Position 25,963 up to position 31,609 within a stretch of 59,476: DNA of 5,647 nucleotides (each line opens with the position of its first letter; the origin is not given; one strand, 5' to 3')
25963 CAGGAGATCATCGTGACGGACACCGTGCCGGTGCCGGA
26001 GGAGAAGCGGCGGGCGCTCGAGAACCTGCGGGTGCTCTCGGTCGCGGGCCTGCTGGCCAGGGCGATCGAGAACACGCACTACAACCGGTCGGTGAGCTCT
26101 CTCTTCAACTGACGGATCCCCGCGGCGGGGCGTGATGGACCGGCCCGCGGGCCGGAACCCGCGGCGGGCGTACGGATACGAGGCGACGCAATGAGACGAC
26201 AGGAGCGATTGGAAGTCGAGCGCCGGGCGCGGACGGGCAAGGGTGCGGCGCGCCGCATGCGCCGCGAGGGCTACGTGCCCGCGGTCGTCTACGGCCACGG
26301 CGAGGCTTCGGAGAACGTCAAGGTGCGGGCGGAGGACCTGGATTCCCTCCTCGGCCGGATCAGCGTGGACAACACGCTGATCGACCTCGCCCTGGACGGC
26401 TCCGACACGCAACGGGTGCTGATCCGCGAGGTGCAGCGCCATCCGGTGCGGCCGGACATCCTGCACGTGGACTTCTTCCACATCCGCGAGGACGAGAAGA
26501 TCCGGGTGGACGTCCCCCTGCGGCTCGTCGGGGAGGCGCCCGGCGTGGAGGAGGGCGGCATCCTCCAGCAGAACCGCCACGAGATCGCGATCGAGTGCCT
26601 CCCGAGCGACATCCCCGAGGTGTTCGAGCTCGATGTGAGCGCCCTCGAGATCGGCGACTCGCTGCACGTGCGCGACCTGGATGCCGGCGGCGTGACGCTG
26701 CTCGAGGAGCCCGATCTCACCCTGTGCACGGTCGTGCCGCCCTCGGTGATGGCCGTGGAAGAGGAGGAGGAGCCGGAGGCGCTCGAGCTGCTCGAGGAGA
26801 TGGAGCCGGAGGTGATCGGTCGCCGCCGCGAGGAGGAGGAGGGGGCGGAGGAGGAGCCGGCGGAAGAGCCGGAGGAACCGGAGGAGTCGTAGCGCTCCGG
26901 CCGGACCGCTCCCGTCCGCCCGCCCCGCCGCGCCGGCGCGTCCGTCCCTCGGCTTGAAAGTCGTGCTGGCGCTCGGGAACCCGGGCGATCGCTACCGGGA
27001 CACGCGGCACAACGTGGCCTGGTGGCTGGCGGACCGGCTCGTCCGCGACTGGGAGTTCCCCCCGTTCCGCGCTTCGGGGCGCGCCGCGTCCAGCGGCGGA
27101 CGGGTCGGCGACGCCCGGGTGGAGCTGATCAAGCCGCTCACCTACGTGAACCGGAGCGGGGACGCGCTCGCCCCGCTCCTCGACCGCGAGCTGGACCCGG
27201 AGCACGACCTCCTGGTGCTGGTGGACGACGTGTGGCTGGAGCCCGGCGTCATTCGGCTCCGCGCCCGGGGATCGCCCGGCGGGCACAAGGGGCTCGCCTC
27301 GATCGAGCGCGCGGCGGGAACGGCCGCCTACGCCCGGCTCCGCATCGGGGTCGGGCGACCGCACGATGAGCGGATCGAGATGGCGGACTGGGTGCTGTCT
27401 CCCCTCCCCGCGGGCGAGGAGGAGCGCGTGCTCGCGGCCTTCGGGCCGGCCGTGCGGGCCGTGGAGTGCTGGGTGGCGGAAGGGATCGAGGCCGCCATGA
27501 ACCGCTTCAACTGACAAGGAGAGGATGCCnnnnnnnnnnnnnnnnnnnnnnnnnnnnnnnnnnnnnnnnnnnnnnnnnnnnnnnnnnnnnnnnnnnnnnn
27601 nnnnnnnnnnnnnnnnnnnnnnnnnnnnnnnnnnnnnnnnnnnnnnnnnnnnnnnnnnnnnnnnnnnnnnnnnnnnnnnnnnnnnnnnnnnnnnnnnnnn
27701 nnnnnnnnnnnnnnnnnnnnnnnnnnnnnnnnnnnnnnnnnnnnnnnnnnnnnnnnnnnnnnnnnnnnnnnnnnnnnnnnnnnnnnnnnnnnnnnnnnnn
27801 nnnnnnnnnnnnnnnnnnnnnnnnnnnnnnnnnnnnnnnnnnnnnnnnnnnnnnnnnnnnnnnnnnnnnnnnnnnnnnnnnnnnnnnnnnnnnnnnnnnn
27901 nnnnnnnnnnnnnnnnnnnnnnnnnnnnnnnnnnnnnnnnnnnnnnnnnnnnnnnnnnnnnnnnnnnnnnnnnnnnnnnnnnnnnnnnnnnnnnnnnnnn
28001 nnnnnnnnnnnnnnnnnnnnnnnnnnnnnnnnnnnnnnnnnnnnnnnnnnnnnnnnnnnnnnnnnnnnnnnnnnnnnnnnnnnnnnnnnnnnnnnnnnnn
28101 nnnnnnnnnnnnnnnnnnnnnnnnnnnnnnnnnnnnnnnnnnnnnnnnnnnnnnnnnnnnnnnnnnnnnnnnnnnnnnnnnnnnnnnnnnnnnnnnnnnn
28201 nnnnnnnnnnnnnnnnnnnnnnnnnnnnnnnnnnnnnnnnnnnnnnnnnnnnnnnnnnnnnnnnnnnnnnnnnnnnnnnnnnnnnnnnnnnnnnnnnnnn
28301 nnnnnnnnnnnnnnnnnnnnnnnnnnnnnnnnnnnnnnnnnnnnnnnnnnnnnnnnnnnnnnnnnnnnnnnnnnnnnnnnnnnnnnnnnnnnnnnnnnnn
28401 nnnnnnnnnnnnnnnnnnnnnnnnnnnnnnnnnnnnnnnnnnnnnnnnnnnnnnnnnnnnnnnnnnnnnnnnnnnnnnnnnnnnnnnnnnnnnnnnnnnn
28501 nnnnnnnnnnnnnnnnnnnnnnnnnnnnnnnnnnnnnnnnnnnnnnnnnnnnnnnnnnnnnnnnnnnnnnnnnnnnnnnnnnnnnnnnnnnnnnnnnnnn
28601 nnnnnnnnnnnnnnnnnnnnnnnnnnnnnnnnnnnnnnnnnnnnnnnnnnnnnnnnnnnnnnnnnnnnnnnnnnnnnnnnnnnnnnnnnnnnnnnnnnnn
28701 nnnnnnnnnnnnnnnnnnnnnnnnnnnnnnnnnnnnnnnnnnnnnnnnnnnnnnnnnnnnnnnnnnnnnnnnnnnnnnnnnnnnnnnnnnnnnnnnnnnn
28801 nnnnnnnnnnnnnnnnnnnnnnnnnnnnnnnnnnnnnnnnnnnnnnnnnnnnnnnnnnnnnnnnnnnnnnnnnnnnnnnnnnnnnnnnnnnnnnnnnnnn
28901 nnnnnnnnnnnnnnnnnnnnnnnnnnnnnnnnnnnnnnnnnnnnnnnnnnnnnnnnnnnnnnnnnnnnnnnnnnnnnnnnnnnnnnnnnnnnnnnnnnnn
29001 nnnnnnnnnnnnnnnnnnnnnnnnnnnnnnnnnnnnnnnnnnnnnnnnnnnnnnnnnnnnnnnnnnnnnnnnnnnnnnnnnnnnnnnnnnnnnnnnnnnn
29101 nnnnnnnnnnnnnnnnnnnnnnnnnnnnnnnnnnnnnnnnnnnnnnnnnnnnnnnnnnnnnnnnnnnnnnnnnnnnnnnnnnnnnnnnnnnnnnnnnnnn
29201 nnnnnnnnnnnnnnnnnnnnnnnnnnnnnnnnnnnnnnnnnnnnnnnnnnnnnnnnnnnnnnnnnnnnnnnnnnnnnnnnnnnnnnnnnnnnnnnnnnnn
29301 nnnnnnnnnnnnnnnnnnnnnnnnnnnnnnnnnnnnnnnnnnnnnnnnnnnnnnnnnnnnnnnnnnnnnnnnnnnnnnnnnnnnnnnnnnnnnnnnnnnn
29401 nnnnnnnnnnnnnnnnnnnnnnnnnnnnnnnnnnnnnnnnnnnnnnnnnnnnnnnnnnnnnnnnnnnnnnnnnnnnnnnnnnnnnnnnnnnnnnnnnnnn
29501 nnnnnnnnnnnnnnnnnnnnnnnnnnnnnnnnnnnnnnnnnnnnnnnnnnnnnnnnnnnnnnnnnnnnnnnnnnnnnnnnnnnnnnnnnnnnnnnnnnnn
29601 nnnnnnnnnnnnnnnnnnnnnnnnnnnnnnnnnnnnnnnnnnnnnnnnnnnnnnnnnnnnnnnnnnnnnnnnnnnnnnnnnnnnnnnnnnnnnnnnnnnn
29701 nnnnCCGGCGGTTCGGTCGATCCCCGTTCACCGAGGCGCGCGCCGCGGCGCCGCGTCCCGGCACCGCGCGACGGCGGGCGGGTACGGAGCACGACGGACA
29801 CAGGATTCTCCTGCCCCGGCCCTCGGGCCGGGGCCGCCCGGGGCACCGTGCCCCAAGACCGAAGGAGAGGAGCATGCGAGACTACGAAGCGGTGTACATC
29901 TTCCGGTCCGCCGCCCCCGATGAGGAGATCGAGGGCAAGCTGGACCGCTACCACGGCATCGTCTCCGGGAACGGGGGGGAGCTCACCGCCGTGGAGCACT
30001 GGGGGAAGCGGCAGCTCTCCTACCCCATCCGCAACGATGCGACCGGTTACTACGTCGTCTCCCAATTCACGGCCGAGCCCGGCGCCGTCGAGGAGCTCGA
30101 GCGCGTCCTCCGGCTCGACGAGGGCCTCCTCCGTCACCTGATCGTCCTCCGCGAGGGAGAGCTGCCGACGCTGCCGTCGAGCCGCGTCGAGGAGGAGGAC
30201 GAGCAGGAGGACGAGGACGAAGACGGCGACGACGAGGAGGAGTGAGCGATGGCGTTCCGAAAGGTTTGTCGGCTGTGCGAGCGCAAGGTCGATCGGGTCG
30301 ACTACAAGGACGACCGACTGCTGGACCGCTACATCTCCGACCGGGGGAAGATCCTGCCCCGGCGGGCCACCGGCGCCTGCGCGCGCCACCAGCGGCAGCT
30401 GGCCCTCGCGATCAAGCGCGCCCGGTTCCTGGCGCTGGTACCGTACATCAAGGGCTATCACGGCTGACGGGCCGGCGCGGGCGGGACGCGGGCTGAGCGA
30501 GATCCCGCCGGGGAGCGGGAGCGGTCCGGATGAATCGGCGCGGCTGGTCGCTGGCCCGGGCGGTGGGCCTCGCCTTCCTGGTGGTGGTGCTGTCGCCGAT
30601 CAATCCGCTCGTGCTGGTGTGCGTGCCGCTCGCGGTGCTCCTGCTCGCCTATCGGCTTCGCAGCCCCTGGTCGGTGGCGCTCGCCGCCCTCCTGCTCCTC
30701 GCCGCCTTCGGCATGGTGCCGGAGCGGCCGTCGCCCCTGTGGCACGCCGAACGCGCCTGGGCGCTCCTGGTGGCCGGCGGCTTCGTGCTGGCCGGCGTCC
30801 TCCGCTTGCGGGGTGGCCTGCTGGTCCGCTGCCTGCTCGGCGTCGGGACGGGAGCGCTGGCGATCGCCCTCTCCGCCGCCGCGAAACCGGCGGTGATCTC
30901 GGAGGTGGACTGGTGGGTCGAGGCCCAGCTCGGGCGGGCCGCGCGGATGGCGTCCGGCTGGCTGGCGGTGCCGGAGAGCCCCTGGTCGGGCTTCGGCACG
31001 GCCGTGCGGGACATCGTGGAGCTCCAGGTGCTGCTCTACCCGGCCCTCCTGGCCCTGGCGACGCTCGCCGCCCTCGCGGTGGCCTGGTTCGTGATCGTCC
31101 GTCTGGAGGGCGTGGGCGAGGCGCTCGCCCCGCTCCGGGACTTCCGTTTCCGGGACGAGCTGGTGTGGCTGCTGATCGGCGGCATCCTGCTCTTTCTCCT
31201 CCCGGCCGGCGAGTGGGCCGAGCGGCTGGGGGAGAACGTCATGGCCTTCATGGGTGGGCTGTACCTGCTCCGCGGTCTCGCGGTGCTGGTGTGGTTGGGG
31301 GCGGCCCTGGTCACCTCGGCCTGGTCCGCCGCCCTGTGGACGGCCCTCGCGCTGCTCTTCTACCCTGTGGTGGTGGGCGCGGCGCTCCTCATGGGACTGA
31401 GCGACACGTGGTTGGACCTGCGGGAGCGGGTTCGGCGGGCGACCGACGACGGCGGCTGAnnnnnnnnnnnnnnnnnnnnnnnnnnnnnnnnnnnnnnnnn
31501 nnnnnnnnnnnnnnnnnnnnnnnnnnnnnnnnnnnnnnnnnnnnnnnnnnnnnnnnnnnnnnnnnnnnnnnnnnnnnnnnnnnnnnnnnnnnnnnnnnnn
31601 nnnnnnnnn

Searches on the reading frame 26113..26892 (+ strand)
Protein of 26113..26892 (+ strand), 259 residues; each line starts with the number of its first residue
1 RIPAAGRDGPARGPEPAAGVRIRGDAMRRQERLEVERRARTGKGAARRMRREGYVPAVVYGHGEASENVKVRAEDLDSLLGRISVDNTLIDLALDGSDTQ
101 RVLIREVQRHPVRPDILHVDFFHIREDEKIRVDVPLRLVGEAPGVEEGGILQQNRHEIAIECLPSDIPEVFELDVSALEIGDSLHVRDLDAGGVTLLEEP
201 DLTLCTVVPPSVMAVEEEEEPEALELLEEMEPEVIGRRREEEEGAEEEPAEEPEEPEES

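Call 11: search_protein_families(library=pfam, proteins=[window:26113-26892:+], max_evalue=0.001)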
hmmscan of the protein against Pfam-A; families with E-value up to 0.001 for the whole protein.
window:26113-26892:+ (259 aa): 2 families
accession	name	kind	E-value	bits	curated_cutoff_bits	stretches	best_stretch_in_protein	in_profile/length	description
PF14693.11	Ribosomal_TL5_C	-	1.3e-29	102.9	27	1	129-210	1-83/84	Ribosomal protein TL5, C-terminal domain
PF01386.24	Ribosomal_L25p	-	4.4e-28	98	23.6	1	33-121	1-82/82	Ribosomal L25p family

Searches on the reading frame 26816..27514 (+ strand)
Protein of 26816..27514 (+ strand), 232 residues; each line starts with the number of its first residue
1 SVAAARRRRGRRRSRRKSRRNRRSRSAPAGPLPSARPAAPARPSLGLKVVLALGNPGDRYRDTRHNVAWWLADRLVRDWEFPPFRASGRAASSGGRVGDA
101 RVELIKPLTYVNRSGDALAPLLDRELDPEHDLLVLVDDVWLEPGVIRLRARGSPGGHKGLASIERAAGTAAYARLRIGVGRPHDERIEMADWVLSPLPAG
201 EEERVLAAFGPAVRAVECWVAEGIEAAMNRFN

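Call 11: search_protein_families(library=pfam, proteins=[window:26816-27514:+], max_evalue=0.001)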
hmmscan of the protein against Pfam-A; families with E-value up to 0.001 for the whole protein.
window:26816-27514:+ (232 aa): 1 family
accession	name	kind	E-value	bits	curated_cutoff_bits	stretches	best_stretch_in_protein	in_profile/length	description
PF01195.25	Pept_tRNA_hydro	-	2.4e-50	171.4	27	1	50-232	2-183/183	Peptidyl-tRNA hydrolase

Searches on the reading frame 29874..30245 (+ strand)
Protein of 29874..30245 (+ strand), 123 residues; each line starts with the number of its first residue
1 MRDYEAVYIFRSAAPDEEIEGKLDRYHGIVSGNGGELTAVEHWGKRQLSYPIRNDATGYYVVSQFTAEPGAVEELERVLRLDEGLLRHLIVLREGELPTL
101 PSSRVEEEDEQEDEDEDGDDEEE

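Call 11: search_protein_families(library=pfam, proteins=[window:29874-30245:+], max_evalue=0.001)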
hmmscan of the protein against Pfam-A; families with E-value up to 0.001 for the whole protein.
window:29874-30245:+ (123 aa): 1 family
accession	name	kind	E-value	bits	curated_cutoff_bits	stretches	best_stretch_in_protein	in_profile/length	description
PF01250.22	Ribosomal_S6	-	9.3e-28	96.7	27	1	4-91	2-89/90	Ribosomal protein S6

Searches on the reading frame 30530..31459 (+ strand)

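Call 11: search_protein_families(library=pfam, proteins=[window:30530-31459:+], max_evalue=0.001)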
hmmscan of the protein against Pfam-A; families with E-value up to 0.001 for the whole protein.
window:30530-31459:+ (309 aa): 1 family
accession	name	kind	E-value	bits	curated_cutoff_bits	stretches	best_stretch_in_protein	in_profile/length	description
PF09991.14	DUF2232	-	4.4e-11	42.9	27.8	1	111-293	103-290/290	Predicted membrane protein (DUF2232)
